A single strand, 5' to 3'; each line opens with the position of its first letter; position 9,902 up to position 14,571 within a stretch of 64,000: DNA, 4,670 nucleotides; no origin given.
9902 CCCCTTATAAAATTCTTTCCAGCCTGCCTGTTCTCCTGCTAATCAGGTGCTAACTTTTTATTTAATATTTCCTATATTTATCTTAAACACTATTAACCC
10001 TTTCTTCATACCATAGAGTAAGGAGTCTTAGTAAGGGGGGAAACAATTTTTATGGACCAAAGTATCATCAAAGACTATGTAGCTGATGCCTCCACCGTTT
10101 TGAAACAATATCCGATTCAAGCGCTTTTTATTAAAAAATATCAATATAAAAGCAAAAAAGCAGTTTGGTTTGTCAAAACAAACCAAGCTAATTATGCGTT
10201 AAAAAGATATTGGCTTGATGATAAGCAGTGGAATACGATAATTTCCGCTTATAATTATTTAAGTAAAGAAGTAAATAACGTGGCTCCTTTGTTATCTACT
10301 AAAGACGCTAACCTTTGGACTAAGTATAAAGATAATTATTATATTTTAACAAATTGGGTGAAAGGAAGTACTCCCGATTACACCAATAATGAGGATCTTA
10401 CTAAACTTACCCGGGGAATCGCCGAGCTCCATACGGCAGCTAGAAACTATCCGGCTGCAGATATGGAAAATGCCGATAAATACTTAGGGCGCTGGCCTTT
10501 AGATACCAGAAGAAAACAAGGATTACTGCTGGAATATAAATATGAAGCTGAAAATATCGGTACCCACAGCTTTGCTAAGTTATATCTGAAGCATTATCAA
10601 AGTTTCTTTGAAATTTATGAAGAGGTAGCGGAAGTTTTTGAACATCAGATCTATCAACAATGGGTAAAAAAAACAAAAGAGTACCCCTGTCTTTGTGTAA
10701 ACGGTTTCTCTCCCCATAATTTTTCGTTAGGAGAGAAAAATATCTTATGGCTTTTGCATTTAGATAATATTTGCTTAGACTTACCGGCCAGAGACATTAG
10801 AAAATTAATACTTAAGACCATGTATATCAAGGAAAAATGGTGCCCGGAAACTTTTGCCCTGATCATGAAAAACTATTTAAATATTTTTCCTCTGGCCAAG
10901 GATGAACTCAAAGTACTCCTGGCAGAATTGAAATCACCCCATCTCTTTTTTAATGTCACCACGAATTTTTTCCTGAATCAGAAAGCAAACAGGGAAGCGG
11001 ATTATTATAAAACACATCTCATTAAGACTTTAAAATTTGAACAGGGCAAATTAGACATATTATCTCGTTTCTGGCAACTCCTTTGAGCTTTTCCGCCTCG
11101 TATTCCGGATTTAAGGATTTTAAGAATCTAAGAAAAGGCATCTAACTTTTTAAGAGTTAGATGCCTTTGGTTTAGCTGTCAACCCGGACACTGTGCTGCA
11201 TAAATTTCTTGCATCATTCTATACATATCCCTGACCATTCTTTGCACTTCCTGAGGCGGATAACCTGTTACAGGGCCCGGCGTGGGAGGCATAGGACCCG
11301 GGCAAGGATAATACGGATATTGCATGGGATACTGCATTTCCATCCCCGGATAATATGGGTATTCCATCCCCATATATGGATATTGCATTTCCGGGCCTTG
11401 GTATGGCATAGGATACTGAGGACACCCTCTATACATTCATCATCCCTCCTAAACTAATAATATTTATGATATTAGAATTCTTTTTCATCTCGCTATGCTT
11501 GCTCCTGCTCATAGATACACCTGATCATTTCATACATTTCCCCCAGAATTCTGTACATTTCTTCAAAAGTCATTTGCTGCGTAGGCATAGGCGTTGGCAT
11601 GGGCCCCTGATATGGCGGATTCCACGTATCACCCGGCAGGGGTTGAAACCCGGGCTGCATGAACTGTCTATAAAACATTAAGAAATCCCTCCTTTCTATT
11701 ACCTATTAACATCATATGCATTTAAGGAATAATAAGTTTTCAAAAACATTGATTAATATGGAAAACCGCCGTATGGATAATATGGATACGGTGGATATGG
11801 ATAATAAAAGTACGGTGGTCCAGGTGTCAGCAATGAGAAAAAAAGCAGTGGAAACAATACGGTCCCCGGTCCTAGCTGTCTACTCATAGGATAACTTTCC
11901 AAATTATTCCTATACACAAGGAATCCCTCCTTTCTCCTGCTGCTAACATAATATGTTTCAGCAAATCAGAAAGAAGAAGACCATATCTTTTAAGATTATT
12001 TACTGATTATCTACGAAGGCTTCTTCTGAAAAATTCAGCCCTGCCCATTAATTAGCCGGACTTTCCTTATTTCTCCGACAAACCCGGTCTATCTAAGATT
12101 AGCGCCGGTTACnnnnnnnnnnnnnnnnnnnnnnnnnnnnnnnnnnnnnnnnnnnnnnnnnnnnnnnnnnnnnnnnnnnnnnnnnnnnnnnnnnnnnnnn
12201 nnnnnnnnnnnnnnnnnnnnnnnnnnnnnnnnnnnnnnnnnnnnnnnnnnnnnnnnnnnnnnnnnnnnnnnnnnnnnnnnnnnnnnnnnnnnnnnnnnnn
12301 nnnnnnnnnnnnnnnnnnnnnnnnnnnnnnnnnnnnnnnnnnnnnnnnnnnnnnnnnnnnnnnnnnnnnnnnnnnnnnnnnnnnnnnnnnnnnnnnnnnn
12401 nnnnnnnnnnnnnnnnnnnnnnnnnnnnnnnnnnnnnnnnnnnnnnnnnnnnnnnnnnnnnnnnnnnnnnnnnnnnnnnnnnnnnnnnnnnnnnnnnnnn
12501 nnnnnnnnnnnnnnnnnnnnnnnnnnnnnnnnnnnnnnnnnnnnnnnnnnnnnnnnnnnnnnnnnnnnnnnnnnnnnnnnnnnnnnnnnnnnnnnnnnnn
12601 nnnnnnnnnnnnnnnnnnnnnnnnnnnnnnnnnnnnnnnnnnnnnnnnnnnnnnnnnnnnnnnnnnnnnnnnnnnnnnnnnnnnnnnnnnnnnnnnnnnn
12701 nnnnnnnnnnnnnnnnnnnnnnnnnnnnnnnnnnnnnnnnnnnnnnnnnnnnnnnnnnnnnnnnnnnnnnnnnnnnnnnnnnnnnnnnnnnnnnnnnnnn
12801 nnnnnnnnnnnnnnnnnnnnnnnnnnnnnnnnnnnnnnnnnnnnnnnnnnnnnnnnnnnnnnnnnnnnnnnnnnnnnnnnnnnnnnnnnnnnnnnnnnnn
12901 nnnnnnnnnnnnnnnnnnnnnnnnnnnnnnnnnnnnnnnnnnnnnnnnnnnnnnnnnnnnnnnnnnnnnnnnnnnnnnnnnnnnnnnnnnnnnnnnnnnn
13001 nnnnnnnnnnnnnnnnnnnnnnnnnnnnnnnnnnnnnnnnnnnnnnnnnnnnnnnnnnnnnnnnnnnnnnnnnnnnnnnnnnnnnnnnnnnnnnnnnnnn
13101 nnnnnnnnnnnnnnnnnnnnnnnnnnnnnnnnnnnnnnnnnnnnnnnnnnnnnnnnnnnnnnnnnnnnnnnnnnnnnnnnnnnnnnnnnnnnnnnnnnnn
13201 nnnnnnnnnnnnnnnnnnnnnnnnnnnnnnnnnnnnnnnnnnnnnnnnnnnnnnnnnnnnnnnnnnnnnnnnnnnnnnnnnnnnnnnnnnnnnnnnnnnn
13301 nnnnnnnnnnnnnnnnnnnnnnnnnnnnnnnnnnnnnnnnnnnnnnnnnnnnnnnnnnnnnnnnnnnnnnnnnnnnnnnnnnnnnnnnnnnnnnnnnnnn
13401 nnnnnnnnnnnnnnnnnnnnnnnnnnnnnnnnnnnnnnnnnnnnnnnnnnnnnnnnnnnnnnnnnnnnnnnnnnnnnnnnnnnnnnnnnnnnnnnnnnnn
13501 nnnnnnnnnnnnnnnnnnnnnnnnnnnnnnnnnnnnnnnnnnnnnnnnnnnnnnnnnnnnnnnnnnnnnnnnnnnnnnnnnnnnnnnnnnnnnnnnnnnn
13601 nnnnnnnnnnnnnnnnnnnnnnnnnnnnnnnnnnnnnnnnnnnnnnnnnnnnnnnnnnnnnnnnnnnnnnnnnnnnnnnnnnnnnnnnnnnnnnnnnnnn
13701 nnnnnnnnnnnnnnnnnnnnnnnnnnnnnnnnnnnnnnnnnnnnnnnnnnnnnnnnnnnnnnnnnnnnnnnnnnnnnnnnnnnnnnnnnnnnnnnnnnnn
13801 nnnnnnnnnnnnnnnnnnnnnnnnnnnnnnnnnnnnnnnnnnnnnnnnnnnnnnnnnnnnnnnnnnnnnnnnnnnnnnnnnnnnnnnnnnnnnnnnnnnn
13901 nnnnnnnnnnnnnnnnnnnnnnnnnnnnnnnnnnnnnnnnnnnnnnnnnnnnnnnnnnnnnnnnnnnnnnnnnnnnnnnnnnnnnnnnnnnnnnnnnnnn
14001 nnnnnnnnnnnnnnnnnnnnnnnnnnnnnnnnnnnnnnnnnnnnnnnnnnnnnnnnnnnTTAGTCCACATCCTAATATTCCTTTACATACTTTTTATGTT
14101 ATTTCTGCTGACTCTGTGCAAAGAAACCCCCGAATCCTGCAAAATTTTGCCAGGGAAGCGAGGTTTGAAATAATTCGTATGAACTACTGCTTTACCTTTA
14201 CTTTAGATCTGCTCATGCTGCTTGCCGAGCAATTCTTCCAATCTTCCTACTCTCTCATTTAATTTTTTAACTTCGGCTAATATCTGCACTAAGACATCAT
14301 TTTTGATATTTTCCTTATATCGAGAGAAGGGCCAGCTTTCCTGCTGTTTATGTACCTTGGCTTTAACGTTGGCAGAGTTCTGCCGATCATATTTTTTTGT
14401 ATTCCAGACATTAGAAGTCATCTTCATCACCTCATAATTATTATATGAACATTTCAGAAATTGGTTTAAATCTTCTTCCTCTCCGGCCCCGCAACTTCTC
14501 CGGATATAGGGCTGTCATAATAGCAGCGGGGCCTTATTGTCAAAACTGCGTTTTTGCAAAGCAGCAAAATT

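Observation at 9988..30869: Recurrent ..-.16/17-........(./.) motif upstream of at least 12 coat-like genes (mother-cell sigmaK/E regulon signature)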

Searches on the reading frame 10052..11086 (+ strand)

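Call 7: search_protein_families(library=pfam, proteins=[window:10052-11086:+], max_evalue=0.01)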
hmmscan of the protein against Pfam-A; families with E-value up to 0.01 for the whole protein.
window:10052-11086:+ (344 aa): 0 families

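Call 8: search_protein_families(library=ncbifam, proteins=[window:10052-11086:+], max_evalue=0.01)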
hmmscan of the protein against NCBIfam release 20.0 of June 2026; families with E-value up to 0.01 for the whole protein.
window:10052-11086:+ (344 aa): 6 families
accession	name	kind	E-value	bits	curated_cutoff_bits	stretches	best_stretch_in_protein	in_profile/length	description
TIGR02906.1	spore_CotS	subfamily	4e-57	193.5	172.7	1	27-339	1-313/314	CotS family spore coat protein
NF053880.1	SprCtKinCotIBac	equivalog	1.1e-48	165.9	550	1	13-338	6-326/328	spore coat kinase CotI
TIGR02904.1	spore_ysxE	equivalog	8.5e-22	77.8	263.55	1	15-315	3-298/309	spore coat protein YsxE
NF003558.0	PRK05231.1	equivalog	8.4e-07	28.2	271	1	16-140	15-141/322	homoserine kinase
TIGR02905.1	spore_yutH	equivalog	8.9e-06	25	215.05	1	40-330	24-303/313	spore coat putative kinase YutH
NF008738.0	PRK11768.1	equivalog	0.0011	18.5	194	1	70-136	79-143/327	serine/threonine protein kinase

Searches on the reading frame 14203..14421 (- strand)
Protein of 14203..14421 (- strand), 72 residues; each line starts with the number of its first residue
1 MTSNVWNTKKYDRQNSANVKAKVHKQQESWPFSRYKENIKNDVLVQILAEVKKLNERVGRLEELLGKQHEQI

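Call 37: search_protein_families(library=ncbifam, proteins=[window:14203-14421:-], max_evalue=0.1)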
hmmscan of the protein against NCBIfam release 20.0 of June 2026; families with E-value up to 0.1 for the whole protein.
window:14203-14421:- (72 aa): 2 families
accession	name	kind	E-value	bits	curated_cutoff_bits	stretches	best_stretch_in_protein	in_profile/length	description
NF006993.0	PRK09458.1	equivalog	0.037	14.4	90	1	40-69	40-69/75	envelope stress response membrane protein PspB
TIGR02976.1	phageshock_pspB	equivalog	0.038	14.3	51.7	1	42-69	42-69/75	envelope stress response membrane protein PspB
